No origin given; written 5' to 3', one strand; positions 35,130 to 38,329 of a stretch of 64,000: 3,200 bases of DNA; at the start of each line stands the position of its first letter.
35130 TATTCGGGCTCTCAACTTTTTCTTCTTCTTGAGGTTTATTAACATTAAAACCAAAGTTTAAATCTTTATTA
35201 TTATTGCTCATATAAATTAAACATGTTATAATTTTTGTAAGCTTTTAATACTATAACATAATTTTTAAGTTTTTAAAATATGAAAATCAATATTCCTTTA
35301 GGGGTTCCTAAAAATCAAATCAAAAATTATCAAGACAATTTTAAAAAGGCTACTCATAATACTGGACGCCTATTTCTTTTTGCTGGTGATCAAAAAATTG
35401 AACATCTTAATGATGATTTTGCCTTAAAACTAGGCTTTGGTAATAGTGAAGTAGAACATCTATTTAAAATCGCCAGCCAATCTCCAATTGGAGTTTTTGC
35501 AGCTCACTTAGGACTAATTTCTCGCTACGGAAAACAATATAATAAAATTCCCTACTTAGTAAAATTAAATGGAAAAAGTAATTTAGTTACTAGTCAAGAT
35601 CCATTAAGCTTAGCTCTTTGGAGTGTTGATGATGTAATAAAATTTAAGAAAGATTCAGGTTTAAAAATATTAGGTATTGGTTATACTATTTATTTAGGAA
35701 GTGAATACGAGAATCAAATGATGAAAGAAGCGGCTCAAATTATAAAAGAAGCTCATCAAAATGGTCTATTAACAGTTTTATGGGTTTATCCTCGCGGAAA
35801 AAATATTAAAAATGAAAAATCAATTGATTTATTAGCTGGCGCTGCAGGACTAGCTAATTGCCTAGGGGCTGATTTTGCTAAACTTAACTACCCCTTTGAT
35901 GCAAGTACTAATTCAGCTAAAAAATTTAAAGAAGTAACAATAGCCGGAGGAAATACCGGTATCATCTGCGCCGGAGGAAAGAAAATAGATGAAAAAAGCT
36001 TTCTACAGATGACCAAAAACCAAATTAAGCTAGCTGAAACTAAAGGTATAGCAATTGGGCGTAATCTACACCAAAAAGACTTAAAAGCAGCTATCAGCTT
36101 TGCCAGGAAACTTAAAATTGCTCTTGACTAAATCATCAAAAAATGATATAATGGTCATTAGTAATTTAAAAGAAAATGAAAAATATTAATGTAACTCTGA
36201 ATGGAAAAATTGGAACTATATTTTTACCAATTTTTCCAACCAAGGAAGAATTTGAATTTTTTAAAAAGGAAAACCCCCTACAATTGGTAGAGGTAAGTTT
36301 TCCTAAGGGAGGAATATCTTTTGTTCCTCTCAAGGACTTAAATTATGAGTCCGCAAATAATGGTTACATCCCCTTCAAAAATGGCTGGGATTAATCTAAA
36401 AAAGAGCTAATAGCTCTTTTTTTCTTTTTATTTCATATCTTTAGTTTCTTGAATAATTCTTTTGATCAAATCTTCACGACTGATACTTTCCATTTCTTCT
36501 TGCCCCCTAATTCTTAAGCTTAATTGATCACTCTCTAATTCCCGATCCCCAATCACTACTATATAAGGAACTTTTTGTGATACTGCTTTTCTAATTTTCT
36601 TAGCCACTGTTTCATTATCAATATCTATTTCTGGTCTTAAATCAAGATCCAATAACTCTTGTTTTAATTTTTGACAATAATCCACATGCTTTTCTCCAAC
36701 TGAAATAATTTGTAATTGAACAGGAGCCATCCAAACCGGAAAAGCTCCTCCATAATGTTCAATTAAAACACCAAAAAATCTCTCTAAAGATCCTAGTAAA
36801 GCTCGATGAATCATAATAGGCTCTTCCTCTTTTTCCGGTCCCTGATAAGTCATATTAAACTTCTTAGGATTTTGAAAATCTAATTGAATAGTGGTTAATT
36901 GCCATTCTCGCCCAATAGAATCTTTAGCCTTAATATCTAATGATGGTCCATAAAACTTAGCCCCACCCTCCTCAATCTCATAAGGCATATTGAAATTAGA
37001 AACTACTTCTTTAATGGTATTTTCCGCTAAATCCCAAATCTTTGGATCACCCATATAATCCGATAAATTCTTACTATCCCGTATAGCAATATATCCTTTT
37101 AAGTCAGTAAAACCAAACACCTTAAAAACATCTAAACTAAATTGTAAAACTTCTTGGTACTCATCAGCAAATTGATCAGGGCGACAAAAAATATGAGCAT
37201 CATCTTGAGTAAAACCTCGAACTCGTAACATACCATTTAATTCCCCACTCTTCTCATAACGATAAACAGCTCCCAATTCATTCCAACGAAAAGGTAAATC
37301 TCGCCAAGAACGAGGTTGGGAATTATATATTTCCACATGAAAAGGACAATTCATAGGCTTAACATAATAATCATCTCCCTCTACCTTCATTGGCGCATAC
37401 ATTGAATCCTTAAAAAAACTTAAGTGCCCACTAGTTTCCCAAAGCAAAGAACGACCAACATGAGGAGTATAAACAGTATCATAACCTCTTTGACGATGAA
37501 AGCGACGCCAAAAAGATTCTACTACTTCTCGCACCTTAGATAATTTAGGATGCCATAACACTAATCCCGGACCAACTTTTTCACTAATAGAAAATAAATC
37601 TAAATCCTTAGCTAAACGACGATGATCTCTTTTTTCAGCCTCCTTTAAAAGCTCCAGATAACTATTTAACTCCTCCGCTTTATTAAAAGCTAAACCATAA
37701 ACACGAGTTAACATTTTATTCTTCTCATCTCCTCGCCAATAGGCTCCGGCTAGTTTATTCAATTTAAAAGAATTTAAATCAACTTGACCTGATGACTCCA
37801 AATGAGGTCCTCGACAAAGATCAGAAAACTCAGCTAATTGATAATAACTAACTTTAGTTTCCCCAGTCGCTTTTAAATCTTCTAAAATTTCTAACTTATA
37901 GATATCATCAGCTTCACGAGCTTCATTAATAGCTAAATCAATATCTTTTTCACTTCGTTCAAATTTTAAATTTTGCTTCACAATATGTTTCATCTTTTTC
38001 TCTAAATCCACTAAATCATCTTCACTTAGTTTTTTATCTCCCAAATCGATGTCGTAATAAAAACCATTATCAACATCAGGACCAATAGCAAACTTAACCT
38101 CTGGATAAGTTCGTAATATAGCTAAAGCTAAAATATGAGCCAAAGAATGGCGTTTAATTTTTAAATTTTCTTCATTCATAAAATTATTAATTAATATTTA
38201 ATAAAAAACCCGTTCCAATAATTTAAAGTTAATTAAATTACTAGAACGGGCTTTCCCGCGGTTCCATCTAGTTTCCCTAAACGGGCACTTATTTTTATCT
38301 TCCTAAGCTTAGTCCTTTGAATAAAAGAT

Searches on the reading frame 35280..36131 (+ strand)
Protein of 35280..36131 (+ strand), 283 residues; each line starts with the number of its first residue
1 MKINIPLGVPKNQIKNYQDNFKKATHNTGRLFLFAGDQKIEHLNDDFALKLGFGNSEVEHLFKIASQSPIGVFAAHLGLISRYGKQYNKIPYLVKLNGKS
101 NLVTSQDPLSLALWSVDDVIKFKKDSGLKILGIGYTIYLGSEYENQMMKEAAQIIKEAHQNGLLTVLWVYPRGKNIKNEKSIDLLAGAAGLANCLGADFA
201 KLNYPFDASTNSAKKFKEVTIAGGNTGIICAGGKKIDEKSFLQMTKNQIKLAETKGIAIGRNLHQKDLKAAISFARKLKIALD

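Call 6: search_protein_families(library=pfam, proteins=[window:35280-36131:+])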
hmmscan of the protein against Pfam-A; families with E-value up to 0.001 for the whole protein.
window:35280-36131:+ (283 aa): 1 family
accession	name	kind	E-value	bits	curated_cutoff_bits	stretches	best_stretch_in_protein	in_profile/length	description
PF01791.15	DeoC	-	1.8e-44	152.5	23.8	1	33-266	3-229/229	DeoC/LacD family aldolase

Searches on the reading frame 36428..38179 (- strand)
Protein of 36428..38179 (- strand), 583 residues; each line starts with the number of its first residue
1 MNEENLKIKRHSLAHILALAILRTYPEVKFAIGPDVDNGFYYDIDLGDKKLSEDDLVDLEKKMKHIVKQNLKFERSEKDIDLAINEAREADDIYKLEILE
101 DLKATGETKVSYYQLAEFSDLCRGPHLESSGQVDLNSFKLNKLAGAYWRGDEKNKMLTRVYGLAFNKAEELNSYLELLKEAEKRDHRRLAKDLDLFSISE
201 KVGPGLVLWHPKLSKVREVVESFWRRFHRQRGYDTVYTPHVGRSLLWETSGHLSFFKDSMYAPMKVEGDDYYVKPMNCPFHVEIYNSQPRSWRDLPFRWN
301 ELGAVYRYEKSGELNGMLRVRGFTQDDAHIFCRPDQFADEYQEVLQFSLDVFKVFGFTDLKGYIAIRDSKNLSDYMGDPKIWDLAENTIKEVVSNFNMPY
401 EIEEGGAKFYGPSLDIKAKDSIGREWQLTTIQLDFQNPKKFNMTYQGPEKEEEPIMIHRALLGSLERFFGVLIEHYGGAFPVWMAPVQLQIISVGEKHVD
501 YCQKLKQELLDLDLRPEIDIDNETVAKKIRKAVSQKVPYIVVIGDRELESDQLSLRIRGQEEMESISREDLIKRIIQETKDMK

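Call 6: search_protein_families(library=pfam, proteins=[window:36428-38179:-])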
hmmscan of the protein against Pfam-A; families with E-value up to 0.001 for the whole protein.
window:36428-38179:- (583 aa): 3 families
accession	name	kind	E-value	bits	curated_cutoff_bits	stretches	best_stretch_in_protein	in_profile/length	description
PF00587.30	tRNA-synt_2b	-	1.2e-40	140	29.3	1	267-476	7-179/179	tRNA synthetase class II core domain (G, H, P, S and T)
PF03129.25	HGTP_anticodon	-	1e-21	77.3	21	1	488-577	1-93/94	Anticodon binding domain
PF07973.19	tRNA_SAD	-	1.5e-09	38.1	24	1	111-161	2-44/44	Threonyl and Alanyl tRNA synthetase second additional domain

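Call 10: find_related_loci(query=window:36428-38179:-, collection=genome_contigs, flank=3000)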
Query window:36428-38179:- (583 aa) in genome_contigs; peptide patterns used: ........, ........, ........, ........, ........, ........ (x = any residue, [..] = any of these).
600 stretches matched a pattern (row limit reached: there are more); 599 encode a relative of the query (tblastn E <= 1e-3); the best 80 are kept; 80 distinct loci.
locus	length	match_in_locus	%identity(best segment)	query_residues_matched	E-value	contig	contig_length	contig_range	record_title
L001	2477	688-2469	54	4-581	0e+0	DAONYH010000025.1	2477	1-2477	MAG TPA_asm: bacterium isolate AMR_MDS_4127 NODE_46740_length_2477_cov_21.331544, whole genome shotgun sequence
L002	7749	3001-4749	50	1-573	0e+0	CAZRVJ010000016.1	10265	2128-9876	MAG TPA_asm: uncultured Candidatus Saccharibacteria bacterium isolate SRP170004_co1_406 genome assembly, contig: NODE_10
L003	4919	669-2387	50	2-581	0e+0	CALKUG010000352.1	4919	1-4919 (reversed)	MAG TPA_asm: uncultured Ignavibacteria bacterium isolate SRR5576004_bin.172_CONCOCT_v1.1_MAG genome assembly, contig: ER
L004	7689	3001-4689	50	11-583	0e+0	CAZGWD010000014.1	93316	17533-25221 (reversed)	MAG TPA_asm: uncultured Leptospirales bacterium isolate SRP302447_co4_375 genome assembly, contig: NODE_782_length_93316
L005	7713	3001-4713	49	2-580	0e+0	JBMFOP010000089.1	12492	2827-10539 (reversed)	MAG: Myxococcota bacterium isolate KM4338-40 NODE_89_length_12492_cov_4.864116, whole genome shotgun sequence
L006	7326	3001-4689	50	11-580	0e+0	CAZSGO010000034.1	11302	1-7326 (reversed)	MAG TPA_asm: uncultured bacterium isolate binchicken_co42_491 genome assembly, contig: NODE_9236_length_11302_cov_10.399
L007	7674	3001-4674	51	11-575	0e+0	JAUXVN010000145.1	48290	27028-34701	MAG: Ignavibacteria bacterium isolate C15_concoct.bin.94 C15_k141_469585, whole genome shotgun sequence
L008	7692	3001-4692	49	11-581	0e+0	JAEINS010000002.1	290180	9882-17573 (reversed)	MAG: Melioribacteraceae bacterium isolate MAG10 NODE_33_length_290180_cov_182.733584, whole genome shotgun sequence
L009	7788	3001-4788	47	5-583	0e+0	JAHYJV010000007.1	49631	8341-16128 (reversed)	MAG: Patescibacteria group bacterium isolate KA31 NODE_415_length_49631_cov_182.081347, whole genome shotgun sequence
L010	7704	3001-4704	48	2-578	0e+0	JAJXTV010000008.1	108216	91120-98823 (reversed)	MAG: Nitrospirae bacterium isolate BP4.bin66 NODE_123_length_108216_cov_2.525900, whole genome shotgun sequence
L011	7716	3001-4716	50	1-580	0e+0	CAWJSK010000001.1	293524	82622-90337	MAG: uncultured Spirochaetota bacterium isolate MFD01231.bin.2.51 genome assembly, contig: contig_14912, whole genome sh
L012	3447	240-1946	49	4-581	0e+0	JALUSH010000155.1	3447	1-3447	MAG: Thermodesulfovibrio sp. isolate S146_metabat2_scaf2bin.158_VB S146_NODE_41053_length_3447_cov_2.469277, whole genom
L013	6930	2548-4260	49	5-575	0e+0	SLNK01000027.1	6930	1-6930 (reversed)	MAG: Candidatus Peregrinibacteria bacterium isolate CSSed165cm_403R1 CSSed16-5cm-50103, whole genome shotgun sequence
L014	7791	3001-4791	50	4-583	0e+0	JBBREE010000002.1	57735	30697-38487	MAG: Candidatus Moraniibacteriota bacterium isolate Co_metawrap_2488 Cmw_2488_k141_11530211_length_57735_cov_11.0000, wh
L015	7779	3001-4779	48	2-578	0e+0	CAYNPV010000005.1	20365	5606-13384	MAG TPA_asm: uncultured Gammaproteobacteria bacterium isolate binchicken_co15_175 genome assembly, contig: NODE_1389_len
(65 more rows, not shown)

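Call 21: find_homologous_proteins(query=window:36428-38179:-, max_evalue=1e-100)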
Query window:36428-38179:- (583 aa): 7999 proteins with E <= 1e-100 among 8000 candidates; the best 120 are listed.
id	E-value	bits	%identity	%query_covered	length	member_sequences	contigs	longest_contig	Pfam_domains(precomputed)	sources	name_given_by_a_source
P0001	0.0e+0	1333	100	100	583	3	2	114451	PF03129.26,PF00587.31,PF07973.20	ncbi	-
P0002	0.0e+0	1330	100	100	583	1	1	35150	PF03129.26,PF00587.31,PF07973.20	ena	-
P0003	0.0e+0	1123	80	100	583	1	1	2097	PF03129.26,PF00587.31,PF07973.20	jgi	-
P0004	0.0e+0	1123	80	100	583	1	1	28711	PF03129.26,PF00587.31,PF07973.20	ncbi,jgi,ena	-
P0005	0.0e+0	1121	80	100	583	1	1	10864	PF03129.26,PF00587.31,PF07973.20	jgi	-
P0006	0.0e+0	1120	80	100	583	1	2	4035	PF03129.26,PF00587.31,PF07973.20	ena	-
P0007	0.0e+0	1118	80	100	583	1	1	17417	PF03129.26,PF00587.31,PF07973.20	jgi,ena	-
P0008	0.0e+0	1118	79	100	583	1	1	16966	PF03129.26,PF00587.31,PF07973.20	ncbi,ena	-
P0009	0.0e+0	1116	79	100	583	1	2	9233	PF03129.26,PF00587.31,PF07973.20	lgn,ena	-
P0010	0.0e+0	1111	79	100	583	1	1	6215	PF03129.26,PF00587.31,PF07973.20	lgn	-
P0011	0.0e+0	1104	79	99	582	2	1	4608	PF03129.26,PF00587.31,PF07973.20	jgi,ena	-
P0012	0.0e+0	1103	78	99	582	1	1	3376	PF03129.26,PF00587.31,PF07973.20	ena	-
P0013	0.0e+0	1102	78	100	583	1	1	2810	PF03129.26,PF00587.31,PF07973.20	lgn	-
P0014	0.0e+0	1101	78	99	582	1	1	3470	PF03129.26,PF00587.31,PF07973.20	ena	-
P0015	0.0e+0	1099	78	99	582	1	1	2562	PF03129.26,PF00587.31,PF07973.20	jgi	-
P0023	0.0e+0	1079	77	99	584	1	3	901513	PF03129.26,PF00587.31,PF07973.20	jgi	jgi:threonyl-tRNA synthetase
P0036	0.0e+0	1052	74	99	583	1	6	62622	PF03129.26,PF00587.31,PF07973.20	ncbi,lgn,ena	-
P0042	0.0e+0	1011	71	99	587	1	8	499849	PF03129.26,PF00587.31,PF07973.20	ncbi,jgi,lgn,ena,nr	ncbi:MAG TPA: threonine--tRNA ligase [bacterium]|nr:threonine--tRNA ligase [bacterium] HPV65196.1 th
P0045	2.1e-295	999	70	99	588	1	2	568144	PF03129.26,PF00587.31,PF07973.20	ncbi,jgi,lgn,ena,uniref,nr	ncbi:threonine--tRNA ligase [Candidatus Falkowbacteria bacterium HGW-Falkowbacteria-1]|uniref:Threon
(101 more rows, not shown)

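Call 23: find_encoding_contigs(protein=P0001, flank=10000, max_places=2)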
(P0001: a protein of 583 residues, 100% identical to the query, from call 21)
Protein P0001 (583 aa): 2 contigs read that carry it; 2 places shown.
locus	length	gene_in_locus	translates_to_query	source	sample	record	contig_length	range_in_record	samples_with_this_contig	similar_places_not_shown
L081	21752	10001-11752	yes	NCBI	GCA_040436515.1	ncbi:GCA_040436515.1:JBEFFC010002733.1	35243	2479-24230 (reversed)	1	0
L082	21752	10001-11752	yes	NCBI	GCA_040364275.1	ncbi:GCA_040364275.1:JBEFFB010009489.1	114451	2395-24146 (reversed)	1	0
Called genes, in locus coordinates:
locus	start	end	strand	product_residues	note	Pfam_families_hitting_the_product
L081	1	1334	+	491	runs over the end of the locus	PF01743:PolyA_pol, PF12627:PolyA_pol_RNAbd, PF01966:HD, PF13735:tRNA_NucTran2_2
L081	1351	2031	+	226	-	PF00160:Pro_isomerase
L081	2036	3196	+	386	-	PF00266:Aminotran_5, PF01041:DegT_DnrJ_EryC1 (weak), PF01053:Cys_Met_Meta_PP (faint), PF01212:Beta_elim_lyase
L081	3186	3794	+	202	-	PF00561:Abhydrolase_1 (faint), PF06821:Ser_hydrolase (weak)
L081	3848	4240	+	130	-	PF01592:NifU_N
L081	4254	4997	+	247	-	PF02535:Zip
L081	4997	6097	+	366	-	PF01098:FTSW_RODA_SPOVE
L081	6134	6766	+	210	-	PF01386:Ribosomal_L25p, PF14693:Ribosomal_TL5_C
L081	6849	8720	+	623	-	PF00082:Peptidase_S8, PF13517:FG-GAP_3 (faint), PF01839:FG-GAP (faint)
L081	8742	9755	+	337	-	PF01073:3Beta_HSD, PF01370:Epimerase, PF04321:RmlD_sub_bind (faint), PF16363:GDP_Man_Dehyd, PF07993:NAD_binding_4 (faint)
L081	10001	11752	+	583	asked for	PF07973:tRNA_SAD, PF00587:tRNA-synt_2b, PF03129:HGTP_anticodon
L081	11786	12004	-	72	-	-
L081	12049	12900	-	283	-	PF01791:DeoC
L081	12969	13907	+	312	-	-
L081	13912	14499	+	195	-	PF00081:Sod_Fe_N, PF02777:Sod_Fe_C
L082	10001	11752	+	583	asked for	PF07973:tRNA_SAD, PF00587:tRNA-synt_2b, PF03129:HGTP_anticodon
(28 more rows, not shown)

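Call 24: find_encoding_contigs(protein=P0004, flank=10000, max_places=3)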
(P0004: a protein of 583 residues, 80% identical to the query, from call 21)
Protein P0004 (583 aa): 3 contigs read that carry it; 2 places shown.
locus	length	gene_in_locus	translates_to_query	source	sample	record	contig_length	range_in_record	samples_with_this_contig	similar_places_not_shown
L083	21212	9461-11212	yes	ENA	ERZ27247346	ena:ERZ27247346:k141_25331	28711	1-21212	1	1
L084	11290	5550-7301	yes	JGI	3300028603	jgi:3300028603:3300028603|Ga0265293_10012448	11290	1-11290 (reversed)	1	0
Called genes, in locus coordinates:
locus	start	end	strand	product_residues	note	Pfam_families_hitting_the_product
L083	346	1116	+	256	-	PF04439:Adenyl_transf, PF18765:Polbeta, PF21418:LinB-like_C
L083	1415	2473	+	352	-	-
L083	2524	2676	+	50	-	-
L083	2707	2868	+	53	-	-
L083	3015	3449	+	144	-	PF01592:NifU_N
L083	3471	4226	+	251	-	PF02535:Zip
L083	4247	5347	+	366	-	PF01098:FTSW_RODA_SPOVE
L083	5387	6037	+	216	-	PF01386:Ribosomal_L25p, PF14693:Ribosomal_TL5_C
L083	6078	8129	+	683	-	PF00082:Peptidase_S8, PF21348:RGL11_C (faint), PF01839:FG-GAP (faint), PF13517:FG-GAP_3 (weak)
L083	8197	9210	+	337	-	PF01073:3Beta_HSD, PF01370:Epimerase, PF04321:RmlD_sub_bind (weak), PF16363:GDP_Man_Dehyd, PF07993:NAD_binding_4 (faint)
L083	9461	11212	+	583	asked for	PF07973:tRNA_SAD, PF00587:tRNA-synt_2b, PF03129:HGTP_anticodon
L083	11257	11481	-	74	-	-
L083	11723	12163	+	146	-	-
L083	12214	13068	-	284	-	PF01791:DeoC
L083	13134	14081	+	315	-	-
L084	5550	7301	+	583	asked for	PF07973:tRNA_SAD, PF00587:tRNA-synt_2b, PF03129:HGTP_anticodon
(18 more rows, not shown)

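Call 25: find_encoding_contigs(protein=P0023, flank=10000, max_places=3)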
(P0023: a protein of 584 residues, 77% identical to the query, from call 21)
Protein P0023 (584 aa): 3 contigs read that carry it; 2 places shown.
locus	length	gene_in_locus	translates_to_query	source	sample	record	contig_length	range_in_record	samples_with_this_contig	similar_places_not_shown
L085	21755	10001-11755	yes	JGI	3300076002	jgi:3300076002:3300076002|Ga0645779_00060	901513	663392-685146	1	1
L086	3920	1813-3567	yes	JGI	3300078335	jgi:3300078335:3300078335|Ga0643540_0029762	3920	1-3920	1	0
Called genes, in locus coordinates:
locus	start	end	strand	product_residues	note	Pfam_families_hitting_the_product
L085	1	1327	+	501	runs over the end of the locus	PF01743:PolyA_pol, PF12627:PolyA_pol_RNAbd, PF01966:HD, PF13735:tRNA_NucTran2_2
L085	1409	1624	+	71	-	-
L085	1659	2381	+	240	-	PF00160:Pro_isomerase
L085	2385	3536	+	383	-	PF00266:Aminotran_5, PF01212:Beta_elim_lyase (weak)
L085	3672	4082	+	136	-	PF01592:NifU_N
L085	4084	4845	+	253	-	PF02535:Zip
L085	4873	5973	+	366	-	PF01098:FTSW_RODA_SPOVE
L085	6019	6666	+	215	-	PF01386:Ribosomal_L25p, PF14693:Ribosomal_TL5_C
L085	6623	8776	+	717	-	PF00082:Peptidase_S8, PF01839:FG-GAP (faint), PF13517:FG-GAP_3 (faint)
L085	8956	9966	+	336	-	PF01073:3Beta_HSD, PF01370:Epimerase, PF04321:RmlD_sub_bind (weak), PF16363:GDP_Man_Dehyd, PF07993:NAD_binding_4 (weak)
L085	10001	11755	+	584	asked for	PF07973:tRNA_SAD, PF00587:tRNA-synt_2b, PF03129:HGTP_anticodon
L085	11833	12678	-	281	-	PF01791:DeoC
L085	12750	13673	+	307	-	-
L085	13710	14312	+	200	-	PF00081:Sod_Fe_N, PF02777:Sod_Fe_C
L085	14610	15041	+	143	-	PF02381:MraZ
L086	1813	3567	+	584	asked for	PF07973:tRNA_SAD, PF00587:tRNA-synt_2b, PF03129:HGTP_anticodon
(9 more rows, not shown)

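Call 27: find_encoding_contigs(protein=P0036, flank=10000, max_places=3)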
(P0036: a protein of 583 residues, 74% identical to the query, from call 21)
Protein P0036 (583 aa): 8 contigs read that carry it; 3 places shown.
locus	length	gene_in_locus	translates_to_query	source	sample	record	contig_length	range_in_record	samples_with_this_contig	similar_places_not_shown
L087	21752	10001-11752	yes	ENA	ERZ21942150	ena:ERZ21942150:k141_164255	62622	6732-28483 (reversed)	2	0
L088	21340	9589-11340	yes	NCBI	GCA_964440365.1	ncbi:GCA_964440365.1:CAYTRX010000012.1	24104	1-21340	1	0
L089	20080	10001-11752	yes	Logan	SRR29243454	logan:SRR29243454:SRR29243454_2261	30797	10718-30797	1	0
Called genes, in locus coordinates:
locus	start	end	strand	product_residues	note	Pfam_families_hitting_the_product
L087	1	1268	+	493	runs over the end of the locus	PF01743:PolyA_pol, PF12627:PolyA_pol_RNAbd, PF01966:HD, PF13735:tRNA_NucTran2_2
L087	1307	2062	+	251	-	PF00160:Pro_isomerase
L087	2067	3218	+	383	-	PF00266:Aminotran_5, PF01212:Beta_elim_lyase (weak)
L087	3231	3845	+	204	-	PF01592:NifU_N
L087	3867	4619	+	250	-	PF02535:Zip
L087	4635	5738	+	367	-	PF01098:FTSW_RODA_SPOVE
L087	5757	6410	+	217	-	PF01386:Ribosomal_L25p, PF14693:Ribosomal_TL5_C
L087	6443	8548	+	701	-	PF00082:Peptidase_S8, PF01839:FG-GAP (faint), PF13517:FG-GAP_3 (faint)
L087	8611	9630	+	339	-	PF01370:Epimerase, PF04321:RmlD_sub_bind (weak), PF01073:3Beta_HSD, PF07993:NAD_binding_4 (faint), PF16363:GDP_Man_Dehyd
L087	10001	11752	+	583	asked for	PF07973:tRNA_SAD, PF00587:tRNA-synt_2b, PF03129:HGTP_anticodon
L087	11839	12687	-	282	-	PF01791:DeoC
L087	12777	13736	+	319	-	-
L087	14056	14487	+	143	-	PF02381:MraZ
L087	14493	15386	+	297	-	PF01795:Methyltransf_5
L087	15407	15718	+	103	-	-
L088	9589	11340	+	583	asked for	PF07973:tRNA_SAD, PF00587:tRNA-synt_2b, PF03129:HGTP_anticodon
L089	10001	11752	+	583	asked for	PF07973:tRNA_SAD, PF00587:tRNA-synt_2b, PF03129:HGTP_anticodon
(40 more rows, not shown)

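Call 28: find_encoding_contigs(protein=P0042, flank=10000, max_places=3)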
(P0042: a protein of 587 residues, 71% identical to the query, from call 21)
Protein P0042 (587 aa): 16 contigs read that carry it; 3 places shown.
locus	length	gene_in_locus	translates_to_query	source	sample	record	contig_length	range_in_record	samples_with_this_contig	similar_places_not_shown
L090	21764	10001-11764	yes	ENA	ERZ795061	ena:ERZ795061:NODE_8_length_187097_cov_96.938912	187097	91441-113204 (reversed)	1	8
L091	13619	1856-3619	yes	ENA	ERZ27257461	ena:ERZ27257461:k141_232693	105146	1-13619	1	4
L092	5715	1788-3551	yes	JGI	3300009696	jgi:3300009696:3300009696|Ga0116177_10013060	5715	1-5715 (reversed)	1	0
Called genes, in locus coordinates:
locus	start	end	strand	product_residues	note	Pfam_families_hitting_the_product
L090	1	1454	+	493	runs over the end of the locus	PF01743:PolyA_pol, PF12627:PolyA_pol_RNAbd, PF01966:HD, PF13735:tRNA_NucTran2_2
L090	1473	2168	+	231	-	PF00160:Pro_isomerase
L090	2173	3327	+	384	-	PF00266:Aminotran_5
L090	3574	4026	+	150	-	PF01592:NifU_N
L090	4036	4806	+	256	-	PF02535:Zip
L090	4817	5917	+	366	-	PF01098:FTSW_RODA_SPOVE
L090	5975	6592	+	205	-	PF01386:Ribosomal_L25p, PF14693:Ribosomal_TL5_C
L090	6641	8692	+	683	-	PF00082:Peptidase_S8, PF01839:FG-GAP (faint), PF13517:FG-GAP_3 (weak)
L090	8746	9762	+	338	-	PF01370:Epimerase, PF01073:3Beta_HSD, PF07993:NAD_binding_4 (faint), PF16363:GDP_Man_Dehyd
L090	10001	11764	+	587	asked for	PF07973:tRNA_SAD, PF00587:tRNA-synt_2b, PF03129:HGTP_anticodon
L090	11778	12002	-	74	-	-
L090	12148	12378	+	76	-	PF04070:DUF378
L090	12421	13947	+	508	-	PF03321:GH3, PF23571:GH3_M, PF23572:GH3_C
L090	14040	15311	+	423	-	PF01209:Ubie_methyltran, PF13489:Methyltransf_23, PF05175:MTS (weak), PF13847:Methyltransf_31, PF08241:Methyltransf_11, PF08242:Methyltransf_12, PF13649:Methyltransf_25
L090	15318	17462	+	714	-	PF16927:HisKA_7TM, PF02518:HATPase_c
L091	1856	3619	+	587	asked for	PF07973:tRNA_SAD, PF00587:tRNA-synt_2b, PF03129:HGTP_anticodon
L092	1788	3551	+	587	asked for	PF07973:tRNA_SAD, PF00587:tRNA-synt_2b, PF03129:HGTP_anticodon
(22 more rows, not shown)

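Call 29: find_encoding_contigs(protein=P0045, flank=10000, max_places=2)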
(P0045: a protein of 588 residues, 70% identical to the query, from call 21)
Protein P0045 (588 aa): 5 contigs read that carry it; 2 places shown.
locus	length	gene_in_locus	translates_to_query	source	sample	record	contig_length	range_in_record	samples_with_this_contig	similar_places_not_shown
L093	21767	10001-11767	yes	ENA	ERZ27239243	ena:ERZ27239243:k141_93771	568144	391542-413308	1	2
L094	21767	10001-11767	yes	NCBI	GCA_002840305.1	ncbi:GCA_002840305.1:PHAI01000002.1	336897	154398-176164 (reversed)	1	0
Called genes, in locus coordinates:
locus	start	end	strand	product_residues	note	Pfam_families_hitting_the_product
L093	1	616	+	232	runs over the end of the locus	PF00160:Pro_isomerase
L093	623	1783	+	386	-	PF00266:Aminotran_5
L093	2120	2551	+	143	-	PF01592:NifU_N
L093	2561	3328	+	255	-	PF02535:Zip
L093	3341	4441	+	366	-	PF01098:FTSW_RODA_SPOVE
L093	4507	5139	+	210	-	PF01386:Ribosomal_L25p, PF14693:Ribosomal_TL5_C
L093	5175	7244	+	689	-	PF00082:Peptidase_S8, PF01839:FG-GAP (faint), PF13517:FG-GAP_3 (weak)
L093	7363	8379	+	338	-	PF01370:Epimerase, PF04321:RmlD_sub_bind (weak), PF01073:3Beta_HSD, PF07993:NAD_binding_4 (faint), PF16363:GDP_Man_Dehyd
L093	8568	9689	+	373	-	PF07963:N_methyl (weak), PF09603:Fib_succ_major (faint)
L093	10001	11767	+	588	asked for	PF07973:tRNA_SAD, PF00587:tRNA-synt_2b, PF03129:HGTP_anticodon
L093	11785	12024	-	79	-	-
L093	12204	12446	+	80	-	PF04070:DUF378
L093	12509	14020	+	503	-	PF03321:GH3, PF23571:GH3_M, PF23572:GH3_C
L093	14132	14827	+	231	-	-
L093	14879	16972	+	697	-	PF16927:HisKA_7TM, PF00512:HisKA (weak), PF02518:HATPase_c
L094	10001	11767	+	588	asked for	PF07973:tRNA_SAD, PF00587:tRNA-synt_2b, PF03129:HGTP_anticodon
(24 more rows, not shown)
